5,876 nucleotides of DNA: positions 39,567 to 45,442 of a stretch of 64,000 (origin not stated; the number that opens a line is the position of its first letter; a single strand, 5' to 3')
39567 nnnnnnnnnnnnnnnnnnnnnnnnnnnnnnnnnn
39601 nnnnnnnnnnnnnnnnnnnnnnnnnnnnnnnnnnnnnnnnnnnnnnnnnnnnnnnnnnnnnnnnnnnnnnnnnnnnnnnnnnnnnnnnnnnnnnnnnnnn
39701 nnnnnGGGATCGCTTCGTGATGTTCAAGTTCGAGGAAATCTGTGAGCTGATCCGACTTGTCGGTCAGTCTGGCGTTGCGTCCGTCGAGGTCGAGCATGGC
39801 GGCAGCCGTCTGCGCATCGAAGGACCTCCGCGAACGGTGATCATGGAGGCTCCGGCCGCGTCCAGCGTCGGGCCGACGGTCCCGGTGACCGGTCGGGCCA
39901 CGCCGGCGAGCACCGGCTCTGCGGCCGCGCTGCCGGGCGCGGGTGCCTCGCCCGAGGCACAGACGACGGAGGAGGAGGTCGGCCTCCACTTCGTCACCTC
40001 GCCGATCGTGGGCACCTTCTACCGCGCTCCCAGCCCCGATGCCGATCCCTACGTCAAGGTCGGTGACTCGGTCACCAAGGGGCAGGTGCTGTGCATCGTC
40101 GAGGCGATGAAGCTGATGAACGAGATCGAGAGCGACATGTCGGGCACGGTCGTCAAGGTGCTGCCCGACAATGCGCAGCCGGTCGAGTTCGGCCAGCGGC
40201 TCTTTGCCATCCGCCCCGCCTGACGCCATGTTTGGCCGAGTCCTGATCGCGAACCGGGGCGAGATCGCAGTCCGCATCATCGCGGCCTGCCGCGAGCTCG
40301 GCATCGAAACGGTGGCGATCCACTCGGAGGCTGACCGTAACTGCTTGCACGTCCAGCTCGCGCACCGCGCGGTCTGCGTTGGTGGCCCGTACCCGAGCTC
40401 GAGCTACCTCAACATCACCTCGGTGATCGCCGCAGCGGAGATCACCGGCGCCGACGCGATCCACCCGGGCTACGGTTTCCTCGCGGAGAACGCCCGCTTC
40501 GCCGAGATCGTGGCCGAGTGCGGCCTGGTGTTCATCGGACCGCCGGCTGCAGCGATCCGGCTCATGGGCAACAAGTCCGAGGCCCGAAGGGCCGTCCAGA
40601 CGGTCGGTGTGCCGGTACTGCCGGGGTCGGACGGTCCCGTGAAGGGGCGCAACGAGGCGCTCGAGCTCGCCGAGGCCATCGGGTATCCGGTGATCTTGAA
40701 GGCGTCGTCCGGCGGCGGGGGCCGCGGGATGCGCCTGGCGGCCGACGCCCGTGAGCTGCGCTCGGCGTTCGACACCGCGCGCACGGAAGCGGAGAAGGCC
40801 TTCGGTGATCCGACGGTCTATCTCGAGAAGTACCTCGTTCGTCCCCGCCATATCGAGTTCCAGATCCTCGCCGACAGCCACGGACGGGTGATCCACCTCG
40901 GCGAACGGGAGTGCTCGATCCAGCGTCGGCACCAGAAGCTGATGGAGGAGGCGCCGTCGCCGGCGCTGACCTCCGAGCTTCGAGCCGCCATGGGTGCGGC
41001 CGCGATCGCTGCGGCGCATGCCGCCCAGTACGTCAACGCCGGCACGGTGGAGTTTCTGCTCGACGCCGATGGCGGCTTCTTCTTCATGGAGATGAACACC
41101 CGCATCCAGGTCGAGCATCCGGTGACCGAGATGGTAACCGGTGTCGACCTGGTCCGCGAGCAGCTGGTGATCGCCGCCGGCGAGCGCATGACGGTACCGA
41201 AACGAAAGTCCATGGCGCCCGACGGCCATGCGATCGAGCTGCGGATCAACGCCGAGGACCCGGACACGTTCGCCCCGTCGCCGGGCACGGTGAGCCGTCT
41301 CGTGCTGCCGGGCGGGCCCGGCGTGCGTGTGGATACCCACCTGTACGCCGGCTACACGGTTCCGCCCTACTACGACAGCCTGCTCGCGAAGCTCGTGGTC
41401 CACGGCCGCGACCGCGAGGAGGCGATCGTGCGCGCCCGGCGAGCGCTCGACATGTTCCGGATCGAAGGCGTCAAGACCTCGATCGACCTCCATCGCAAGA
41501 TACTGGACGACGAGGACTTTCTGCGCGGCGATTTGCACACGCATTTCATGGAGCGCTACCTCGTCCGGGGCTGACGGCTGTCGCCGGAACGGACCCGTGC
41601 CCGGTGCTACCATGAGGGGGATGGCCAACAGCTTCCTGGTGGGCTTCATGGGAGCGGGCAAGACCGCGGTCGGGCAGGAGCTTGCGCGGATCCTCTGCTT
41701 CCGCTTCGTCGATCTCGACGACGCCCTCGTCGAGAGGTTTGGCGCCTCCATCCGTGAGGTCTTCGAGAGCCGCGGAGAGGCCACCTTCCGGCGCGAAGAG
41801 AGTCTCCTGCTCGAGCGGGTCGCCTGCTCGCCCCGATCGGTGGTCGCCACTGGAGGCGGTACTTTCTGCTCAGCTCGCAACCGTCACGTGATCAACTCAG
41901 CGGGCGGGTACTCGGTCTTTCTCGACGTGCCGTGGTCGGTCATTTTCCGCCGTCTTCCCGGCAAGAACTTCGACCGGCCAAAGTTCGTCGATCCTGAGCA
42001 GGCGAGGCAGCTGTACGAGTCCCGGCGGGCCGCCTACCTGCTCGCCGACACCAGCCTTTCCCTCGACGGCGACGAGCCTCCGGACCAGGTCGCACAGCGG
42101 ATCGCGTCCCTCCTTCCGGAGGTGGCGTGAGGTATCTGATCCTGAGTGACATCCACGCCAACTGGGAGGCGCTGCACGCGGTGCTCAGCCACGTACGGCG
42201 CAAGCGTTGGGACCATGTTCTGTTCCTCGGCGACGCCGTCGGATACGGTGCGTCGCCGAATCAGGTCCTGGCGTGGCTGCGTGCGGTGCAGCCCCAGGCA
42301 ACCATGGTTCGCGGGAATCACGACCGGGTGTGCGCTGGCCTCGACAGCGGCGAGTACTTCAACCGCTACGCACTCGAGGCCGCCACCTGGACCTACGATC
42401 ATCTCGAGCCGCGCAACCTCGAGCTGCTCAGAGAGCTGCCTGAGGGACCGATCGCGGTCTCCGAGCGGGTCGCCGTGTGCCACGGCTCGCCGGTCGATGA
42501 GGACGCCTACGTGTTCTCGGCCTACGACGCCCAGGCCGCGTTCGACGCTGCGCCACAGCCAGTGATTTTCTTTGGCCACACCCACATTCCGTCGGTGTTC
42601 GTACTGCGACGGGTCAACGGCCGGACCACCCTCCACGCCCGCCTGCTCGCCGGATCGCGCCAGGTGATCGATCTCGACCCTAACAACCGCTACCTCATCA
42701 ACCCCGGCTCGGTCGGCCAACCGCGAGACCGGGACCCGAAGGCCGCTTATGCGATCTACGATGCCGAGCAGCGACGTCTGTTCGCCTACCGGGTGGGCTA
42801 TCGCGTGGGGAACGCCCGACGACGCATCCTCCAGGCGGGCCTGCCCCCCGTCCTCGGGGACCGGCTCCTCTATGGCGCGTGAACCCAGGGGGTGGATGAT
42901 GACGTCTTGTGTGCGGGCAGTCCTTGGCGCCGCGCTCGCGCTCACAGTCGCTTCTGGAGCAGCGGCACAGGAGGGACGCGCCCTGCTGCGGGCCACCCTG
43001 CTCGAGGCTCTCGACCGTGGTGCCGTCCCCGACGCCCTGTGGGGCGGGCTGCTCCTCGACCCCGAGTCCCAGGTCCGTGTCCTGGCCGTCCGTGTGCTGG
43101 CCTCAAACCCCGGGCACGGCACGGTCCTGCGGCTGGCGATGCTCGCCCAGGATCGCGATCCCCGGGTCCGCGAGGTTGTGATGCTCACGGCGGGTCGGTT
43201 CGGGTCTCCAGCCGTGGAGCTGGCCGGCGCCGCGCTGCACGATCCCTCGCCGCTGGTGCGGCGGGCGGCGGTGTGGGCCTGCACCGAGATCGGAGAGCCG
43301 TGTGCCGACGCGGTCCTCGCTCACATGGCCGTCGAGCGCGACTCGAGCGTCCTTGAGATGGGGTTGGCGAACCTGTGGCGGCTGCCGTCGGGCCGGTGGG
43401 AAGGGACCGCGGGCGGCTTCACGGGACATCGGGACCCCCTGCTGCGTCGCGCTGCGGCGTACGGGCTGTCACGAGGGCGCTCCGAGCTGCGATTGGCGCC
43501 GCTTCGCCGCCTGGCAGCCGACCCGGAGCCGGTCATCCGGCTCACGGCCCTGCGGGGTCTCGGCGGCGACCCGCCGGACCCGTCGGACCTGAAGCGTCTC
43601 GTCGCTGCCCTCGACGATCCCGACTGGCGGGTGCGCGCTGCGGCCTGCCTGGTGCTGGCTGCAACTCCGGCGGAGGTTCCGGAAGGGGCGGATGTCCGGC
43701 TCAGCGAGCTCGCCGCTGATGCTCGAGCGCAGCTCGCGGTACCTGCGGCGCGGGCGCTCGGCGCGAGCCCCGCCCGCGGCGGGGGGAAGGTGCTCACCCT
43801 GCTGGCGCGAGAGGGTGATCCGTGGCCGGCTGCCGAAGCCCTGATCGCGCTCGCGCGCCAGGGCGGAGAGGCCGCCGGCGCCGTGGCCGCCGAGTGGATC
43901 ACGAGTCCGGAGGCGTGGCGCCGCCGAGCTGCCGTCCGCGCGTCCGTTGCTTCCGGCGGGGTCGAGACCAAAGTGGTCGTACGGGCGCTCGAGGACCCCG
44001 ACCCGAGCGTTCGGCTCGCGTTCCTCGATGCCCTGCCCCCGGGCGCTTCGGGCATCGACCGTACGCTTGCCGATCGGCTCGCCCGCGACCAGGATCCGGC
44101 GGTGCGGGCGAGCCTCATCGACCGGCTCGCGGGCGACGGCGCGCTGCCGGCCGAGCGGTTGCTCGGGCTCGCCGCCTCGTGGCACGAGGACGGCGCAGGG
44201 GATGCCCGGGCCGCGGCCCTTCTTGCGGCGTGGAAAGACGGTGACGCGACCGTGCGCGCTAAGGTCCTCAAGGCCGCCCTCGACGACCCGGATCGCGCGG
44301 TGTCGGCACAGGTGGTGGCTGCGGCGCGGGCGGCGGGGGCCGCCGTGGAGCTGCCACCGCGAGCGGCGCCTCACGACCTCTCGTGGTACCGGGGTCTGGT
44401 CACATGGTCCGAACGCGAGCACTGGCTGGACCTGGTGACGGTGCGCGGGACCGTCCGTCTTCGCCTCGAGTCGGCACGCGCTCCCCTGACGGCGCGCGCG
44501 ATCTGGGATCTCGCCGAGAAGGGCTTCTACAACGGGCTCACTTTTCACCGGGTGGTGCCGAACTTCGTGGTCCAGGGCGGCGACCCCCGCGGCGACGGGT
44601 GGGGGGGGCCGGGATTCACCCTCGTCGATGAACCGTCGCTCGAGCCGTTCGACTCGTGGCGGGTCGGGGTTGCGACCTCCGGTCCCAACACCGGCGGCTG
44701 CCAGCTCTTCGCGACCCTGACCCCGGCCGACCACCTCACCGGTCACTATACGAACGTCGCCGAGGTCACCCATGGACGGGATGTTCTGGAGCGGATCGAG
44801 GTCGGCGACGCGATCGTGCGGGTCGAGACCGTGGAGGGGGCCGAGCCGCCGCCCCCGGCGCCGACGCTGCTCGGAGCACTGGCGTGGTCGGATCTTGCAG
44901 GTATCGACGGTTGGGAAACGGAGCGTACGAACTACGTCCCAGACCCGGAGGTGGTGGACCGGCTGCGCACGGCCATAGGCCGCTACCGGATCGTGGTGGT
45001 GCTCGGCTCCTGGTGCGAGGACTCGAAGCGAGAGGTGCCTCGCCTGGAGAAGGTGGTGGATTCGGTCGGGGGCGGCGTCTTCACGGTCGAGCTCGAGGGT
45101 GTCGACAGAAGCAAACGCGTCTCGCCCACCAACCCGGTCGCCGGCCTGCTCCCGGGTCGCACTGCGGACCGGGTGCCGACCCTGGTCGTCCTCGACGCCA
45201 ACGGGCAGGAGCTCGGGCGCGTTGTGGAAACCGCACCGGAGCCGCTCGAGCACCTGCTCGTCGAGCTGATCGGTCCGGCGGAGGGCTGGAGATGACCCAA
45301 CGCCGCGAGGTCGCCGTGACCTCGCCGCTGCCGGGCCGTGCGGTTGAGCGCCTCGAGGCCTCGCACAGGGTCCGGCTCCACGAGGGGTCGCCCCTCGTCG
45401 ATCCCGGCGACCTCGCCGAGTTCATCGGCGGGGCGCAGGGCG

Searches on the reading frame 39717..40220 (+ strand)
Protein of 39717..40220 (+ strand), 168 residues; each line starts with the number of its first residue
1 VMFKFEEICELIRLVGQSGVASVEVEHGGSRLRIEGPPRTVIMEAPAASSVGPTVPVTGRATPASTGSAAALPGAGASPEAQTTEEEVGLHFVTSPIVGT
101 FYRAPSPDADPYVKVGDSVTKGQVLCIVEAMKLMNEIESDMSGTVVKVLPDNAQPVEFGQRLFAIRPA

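Call 7: search_protein_families(library=pfam, proteins=[window:39717-40220:+], max_evalue=0.01)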
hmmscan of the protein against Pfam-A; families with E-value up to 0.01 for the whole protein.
window:39717-40220:+ (168 aa): 4 families
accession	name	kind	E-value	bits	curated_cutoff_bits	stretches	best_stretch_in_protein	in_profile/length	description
PF00364.28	Biotin_lipoyl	-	1.5e-21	76.4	22.1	1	93-165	3-73/73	Biotin-requiring enzyme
PF13375.12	RnfC_N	-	1.7e-05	25.2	25.6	1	108-150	41-82/101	RnfC Barrel sandwich hybrid domain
PF01597.25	GCV_H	-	0.002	18.5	22.2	1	114-148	40-74/122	Glycine cleavage H-protein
PF13533.13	Biotin_lipoyl_2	-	0.006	16.8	29.8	0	112-125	15-28/32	Biotin-lipoyl like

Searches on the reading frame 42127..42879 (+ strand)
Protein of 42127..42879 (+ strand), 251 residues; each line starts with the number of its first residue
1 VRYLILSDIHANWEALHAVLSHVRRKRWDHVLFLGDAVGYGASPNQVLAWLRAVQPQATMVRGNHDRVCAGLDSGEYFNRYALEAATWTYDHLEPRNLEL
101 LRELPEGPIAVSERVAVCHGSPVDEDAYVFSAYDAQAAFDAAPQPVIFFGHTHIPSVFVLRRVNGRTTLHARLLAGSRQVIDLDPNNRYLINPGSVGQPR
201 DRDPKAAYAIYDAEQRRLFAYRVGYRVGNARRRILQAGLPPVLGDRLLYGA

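Call 58: search_protein_families(library=pfam, proteins=[window:42127-42879:+], max_evalue=0.00001)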
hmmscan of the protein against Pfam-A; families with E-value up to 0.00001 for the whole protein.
window:42127-42879:+ (251 aa): 2 families
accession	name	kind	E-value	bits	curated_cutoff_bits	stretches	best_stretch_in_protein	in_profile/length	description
PF12850.12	Metallophos_2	-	1e-22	81.2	27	1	1-215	1-153/154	Calcineurin-like phosphoesterase superfamily domain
PF00149.33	Metallophos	-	2.7e-16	61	21.5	1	1-155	1-191/191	Calcineurin-like phosphoesterase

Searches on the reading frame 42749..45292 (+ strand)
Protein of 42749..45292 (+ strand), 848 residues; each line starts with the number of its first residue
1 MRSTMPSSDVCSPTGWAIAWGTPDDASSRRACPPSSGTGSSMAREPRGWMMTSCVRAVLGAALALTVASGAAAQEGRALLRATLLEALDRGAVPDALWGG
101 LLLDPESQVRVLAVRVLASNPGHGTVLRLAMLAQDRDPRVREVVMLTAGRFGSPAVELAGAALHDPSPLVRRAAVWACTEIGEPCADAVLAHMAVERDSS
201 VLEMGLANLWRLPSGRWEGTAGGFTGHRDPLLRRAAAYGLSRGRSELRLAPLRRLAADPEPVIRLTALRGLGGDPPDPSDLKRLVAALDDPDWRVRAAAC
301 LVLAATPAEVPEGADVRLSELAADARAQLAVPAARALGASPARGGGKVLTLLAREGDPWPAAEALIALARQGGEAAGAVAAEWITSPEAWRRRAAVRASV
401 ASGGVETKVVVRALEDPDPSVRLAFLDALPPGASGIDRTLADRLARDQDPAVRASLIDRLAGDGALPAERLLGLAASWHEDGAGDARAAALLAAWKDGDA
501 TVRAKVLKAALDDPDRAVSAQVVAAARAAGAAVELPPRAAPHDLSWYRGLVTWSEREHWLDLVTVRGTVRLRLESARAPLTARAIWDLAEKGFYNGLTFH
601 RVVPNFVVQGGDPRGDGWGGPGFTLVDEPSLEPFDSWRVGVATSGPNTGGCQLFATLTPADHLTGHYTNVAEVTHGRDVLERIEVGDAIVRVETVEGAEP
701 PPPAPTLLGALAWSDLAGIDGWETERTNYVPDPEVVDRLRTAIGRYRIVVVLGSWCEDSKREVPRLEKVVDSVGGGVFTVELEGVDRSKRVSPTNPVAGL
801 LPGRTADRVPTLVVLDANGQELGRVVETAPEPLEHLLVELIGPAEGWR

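Call 12: search_protein_families(library=pfam, proteins=[window:42749-45292:+], max_evalue=0.0001)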
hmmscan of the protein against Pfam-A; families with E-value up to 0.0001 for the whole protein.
window:42749-45292:+ (848 aa): 3 families
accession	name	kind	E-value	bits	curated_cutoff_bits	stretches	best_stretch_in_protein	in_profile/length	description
PF13646.12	HEAT_2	-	2.6e-27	95.4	27.7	2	129-202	5-79/88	HEAT repeats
PF00160.26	Pro_isomerase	-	1e-25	91.3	21.7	1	561-687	3-141/159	Cyclophilin type peptidyl-prolyl cis-trans isomerase/CLD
PF02985.28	HEAT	-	1e-16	59.9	23.5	0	162-183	8-29/31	HEAT repeat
